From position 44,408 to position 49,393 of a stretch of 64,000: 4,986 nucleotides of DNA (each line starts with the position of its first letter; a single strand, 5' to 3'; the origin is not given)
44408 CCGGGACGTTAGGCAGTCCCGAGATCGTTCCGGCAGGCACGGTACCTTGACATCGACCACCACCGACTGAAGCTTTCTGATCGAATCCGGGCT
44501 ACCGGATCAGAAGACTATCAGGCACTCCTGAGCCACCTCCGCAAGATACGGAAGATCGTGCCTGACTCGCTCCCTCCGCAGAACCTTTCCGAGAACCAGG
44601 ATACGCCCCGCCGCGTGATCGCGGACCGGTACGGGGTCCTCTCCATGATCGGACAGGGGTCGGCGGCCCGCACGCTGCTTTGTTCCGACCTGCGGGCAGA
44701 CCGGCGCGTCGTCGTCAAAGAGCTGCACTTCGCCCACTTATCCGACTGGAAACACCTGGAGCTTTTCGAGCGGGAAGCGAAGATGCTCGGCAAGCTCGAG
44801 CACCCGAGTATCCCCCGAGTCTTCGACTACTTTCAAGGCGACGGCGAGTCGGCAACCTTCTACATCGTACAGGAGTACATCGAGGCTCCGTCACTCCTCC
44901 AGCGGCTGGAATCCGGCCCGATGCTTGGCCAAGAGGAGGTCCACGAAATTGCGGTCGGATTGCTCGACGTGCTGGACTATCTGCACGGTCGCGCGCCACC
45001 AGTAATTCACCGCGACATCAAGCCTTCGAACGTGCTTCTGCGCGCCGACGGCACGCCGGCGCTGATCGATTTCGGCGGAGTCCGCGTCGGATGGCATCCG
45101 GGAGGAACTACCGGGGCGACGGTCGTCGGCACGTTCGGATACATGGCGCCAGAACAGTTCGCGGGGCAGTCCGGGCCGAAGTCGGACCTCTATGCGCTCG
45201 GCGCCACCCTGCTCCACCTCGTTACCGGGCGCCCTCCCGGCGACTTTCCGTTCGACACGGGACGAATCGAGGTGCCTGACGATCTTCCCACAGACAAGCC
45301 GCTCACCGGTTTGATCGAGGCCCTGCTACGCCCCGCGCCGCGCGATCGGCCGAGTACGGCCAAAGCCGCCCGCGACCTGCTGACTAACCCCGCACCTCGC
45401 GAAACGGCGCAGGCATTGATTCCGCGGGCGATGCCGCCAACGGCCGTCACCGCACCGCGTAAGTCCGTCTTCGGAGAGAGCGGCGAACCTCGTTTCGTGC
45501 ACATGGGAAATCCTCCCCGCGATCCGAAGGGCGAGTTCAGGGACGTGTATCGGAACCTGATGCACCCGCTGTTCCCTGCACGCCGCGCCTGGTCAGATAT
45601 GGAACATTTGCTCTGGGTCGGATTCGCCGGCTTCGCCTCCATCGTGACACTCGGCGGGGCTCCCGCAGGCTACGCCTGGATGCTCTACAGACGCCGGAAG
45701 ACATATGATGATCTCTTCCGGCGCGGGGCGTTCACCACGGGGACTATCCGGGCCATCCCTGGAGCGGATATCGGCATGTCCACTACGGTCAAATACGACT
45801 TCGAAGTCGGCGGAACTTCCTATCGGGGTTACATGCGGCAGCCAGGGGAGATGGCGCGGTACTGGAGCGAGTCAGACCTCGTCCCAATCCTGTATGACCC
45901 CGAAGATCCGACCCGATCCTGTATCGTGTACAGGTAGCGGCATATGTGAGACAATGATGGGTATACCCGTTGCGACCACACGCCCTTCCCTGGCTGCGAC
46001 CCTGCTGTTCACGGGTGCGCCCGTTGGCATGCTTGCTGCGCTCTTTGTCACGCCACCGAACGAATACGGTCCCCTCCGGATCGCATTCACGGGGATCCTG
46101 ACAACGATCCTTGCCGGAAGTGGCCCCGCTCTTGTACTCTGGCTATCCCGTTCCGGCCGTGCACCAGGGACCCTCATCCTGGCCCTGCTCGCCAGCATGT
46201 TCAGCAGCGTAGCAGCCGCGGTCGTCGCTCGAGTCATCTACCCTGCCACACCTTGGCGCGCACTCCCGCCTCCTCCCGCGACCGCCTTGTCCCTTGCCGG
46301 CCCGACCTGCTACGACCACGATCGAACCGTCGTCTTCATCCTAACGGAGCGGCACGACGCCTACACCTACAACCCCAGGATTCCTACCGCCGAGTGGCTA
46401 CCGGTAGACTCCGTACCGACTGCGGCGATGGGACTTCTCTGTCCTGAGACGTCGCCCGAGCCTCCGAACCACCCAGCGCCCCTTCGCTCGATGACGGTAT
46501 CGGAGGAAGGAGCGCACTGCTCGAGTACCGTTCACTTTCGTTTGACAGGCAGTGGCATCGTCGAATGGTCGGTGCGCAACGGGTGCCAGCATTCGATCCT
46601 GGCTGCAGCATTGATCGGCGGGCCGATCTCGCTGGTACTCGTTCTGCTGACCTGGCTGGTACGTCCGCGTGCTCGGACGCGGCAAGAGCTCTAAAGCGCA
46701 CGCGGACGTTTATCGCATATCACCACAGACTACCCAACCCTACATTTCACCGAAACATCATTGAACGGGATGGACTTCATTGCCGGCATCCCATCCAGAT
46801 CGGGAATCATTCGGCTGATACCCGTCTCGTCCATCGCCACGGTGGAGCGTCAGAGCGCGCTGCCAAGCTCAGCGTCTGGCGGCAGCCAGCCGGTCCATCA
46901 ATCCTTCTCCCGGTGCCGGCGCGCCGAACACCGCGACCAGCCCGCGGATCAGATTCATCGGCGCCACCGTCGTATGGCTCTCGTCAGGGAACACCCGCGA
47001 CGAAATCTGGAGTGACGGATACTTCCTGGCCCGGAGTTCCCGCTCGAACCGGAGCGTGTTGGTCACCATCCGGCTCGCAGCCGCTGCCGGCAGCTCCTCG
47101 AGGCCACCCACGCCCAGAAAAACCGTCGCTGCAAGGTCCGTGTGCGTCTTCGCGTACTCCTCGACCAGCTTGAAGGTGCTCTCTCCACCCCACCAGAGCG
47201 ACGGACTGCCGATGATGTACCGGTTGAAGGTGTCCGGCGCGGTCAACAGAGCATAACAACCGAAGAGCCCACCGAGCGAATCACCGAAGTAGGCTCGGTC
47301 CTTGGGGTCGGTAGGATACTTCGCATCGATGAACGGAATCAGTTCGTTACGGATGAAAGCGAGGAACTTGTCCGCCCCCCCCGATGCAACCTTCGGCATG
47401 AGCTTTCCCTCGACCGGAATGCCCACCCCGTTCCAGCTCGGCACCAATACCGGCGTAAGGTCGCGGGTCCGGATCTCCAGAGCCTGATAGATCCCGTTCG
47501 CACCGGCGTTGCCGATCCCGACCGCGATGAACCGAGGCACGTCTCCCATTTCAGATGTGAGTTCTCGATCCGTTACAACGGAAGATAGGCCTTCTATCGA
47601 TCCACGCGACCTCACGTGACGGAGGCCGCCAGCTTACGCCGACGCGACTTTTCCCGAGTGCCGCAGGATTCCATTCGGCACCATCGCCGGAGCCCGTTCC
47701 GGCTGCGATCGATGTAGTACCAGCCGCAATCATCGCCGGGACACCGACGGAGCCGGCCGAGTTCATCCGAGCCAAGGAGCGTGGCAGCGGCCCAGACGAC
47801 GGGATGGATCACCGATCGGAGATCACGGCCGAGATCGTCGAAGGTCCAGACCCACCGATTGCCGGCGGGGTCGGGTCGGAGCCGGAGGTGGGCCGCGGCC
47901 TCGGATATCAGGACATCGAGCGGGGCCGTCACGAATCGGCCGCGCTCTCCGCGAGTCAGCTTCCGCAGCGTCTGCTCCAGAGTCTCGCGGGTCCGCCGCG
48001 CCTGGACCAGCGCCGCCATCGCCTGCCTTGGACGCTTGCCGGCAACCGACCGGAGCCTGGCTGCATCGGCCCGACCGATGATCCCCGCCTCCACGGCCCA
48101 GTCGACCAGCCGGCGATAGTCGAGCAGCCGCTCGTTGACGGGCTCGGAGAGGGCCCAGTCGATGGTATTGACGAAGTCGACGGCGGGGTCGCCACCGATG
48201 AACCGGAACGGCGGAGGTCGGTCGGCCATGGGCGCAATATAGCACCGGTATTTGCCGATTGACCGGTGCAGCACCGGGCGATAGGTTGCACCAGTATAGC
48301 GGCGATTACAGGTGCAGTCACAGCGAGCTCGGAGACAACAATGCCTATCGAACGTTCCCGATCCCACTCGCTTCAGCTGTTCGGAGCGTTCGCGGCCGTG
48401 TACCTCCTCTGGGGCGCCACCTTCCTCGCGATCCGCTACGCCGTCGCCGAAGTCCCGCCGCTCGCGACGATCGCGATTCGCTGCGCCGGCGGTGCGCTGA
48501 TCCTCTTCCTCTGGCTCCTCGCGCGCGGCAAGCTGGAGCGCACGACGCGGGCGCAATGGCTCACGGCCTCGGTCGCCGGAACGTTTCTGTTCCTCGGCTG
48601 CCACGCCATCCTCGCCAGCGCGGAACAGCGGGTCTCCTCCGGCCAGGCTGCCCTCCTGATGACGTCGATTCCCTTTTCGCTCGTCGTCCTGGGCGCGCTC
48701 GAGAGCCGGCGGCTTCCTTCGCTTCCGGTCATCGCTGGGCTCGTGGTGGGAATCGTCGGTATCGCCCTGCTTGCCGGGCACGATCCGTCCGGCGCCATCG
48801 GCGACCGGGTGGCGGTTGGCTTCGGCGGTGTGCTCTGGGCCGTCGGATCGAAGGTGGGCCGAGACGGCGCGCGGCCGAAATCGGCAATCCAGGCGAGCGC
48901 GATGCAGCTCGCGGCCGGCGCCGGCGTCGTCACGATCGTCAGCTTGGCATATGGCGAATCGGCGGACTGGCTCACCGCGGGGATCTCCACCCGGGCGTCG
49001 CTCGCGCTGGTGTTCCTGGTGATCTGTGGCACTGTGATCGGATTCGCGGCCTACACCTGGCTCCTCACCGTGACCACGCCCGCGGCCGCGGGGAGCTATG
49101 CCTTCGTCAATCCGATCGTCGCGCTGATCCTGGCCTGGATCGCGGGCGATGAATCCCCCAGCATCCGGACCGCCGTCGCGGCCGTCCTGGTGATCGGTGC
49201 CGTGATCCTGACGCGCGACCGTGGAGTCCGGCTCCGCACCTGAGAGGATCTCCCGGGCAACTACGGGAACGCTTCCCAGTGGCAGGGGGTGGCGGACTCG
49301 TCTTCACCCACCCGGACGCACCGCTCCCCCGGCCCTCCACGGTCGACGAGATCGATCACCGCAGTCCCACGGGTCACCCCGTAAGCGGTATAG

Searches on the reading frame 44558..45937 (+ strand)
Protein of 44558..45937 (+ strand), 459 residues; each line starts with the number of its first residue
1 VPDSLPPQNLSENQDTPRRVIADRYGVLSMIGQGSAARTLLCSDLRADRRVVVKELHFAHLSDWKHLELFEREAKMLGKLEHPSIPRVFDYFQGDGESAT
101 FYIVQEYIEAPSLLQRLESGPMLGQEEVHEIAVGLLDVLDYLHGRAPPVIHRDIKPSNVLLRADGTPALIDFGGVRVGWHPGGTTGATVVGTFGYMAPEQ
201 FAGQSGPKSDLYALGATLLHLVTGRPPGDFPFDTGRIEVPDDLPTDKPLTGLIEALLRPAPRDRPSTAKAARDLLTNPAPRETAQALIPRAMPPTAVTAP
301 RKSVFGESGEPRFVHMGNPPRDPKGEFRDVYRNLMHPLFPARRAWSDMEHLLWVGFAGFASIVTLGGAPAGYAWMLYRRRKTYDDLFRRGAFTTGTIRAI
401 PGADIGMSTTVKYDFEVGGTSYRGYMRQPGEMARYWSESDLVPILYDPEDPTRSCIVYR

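Call 58: search_protein_families(library=pfam, proteins=[window:44558-45937:+], max_evalue=0.0001)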
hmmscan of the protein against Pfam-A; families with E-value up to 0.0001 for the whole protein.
window:44558-45937:+ (459 aa): 4 families
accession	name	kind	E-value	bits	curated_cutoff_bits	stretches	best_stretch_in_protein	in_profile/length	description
PF00069.31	Pkinase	-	3e-37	128.9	31.7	1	27-270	3-257/263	Protein kinase domain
PF07714.23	PK_Tyr_Ser-Thr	-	3.7e-16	59.7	23.1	1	45-227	25-204/258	Protein tyrosine and serine/threonine kinase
PF01636.29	APH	-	7e-08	32.9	23.2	0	148-179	169-201/239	Phosphotransferase enzyme family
PF12158.14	DUF3592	-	8.2e-06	26.8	25.3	1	409-457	23-80/84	Domain of unknown function (DUF3592)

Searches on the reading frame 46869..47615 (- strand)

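Call 58: search_protein_families(library=pfam, proteins=[window:46869-47615:-], max_evalue=0.0001)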
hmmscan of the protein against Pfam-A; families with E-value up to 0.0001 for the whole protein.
window:46869-47615:- (248 aa): 1 family
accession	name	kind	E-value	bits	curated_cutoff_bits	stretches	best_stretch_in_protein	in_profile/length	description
PF00756.26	Esterase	-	1.1e-14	55.3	22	1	75-181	85-202/251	Putative esterase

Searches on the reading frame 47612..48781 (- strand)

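Call 58: search_protein_families(library=pfam, proteins=[window:47612-48781:-], max_evalue=0.0001)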
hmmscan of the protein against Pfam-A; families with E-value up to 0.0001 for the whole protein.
window:47612-48781:- (389 aa): 2 families
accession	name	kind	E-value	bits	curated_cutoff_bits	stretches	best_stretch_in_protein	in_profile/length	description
PF11706.13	zf-CGNR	-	1e-13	51.3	24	1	343-381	1-39/44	CGNR zinc finger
PF07336.16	ABATE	-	2.9e-12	47.8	24.4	1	197-338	1-129/130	Putative stress-induced transcription regulator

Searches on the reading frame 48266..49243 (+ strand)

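Call 59: search_protein_families(library=pfam, proteins=[window:48266-49243:+], max_evalue=0.0001)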
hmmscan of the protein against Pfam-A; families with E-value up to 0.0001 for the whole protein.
window:48266-49243:+ (325 aa): 1 family
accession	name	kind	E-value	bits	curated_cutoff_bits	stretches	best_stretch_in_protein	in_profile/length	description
PF00892.27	EamA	-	1.1e-27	97.3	28.2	2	44-169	9-133/135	EamA-like transporter family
